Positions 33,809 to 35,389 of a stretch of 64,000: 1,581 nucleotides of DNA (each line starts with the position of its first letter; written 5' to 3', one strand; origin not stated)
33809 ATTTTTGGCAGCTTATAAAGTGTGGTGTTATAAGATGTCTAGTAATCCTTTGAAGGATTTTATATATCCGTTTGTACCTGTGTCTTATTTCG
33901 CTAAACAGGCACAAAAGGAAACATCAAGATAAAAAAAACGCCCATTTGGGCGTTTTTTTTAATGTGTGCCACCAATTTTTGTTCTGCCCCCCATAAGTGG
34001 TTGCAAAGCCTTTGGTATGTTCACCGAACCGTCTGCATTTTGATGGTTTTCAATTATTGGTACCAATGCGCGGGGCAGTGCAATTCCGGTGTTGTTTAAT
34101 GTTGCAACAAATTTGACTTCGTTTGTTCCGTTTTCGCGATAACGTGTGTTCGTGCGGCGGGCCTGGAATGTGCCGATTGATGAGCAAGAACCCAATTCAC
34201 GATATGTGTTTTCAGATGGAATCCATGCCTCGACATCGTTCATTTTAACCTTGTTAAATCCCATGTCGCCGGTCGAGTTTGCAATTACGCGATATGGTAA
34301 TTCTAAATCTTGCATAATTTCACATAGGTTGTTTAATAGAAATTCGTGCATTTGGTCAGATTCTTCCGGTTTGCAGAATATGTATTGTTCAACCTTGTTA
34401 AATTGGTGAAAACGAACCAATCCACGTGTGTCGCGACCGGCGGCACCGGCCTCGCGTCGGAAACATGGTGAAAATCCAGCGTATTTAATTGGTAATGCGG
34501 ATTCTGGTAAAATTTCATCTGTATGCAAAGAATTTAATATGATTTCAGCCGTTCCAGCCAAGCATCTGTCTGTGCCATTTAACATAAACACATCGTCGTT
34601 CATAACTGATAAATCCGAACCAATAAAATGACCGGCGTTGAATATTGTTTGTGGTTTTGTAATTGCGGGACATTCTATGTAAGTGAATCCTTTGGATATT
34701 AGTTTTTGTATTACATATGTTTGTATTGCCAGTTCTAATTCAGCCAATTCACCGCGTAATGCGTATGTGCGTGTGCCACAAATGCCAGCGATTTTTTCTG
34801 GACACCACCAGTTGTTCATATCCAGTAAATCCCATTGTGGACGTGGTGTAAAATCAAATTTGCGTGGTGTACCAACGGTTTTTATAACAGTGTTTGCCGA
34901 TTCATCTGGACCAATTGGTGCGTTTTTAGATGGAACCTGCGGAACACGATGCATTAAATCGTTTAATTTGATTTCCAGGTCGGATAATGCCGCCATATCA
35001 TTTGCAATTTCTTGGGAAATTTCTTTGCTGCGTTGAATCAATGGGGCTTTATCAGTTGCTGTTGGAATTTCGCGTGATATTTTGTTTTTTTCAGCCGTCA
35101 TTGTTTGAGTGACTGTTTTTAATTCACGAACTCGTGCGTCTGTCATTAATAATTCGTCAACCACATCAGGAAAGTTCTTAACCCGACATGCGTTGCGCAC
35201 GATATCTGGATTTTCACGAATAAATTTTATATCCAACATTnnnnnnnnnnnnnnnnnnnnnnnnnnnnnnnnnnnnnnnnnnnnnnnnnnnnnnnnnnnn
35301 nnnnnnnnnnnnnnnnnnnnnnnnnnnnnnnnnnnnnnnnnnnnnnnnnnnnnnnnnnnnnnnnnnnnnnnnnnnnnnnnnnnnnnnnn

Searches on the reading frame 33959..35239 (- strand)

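Call 41: search_protein_families(library=ncbifam, proteins=[window:33959-35239:-], max_evalue=0.00001)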
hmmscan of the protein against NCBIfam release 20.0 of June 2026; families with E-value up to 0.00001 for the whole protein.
window:33959-35239:- (426 aa): 1 family
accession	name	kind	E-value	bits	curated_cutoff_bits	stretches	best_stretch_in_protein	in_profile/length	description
TIGR00414.1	serS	equivalog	2.8e-121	405.5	301.65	1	1-416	1-418/418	serine--tRNA ligase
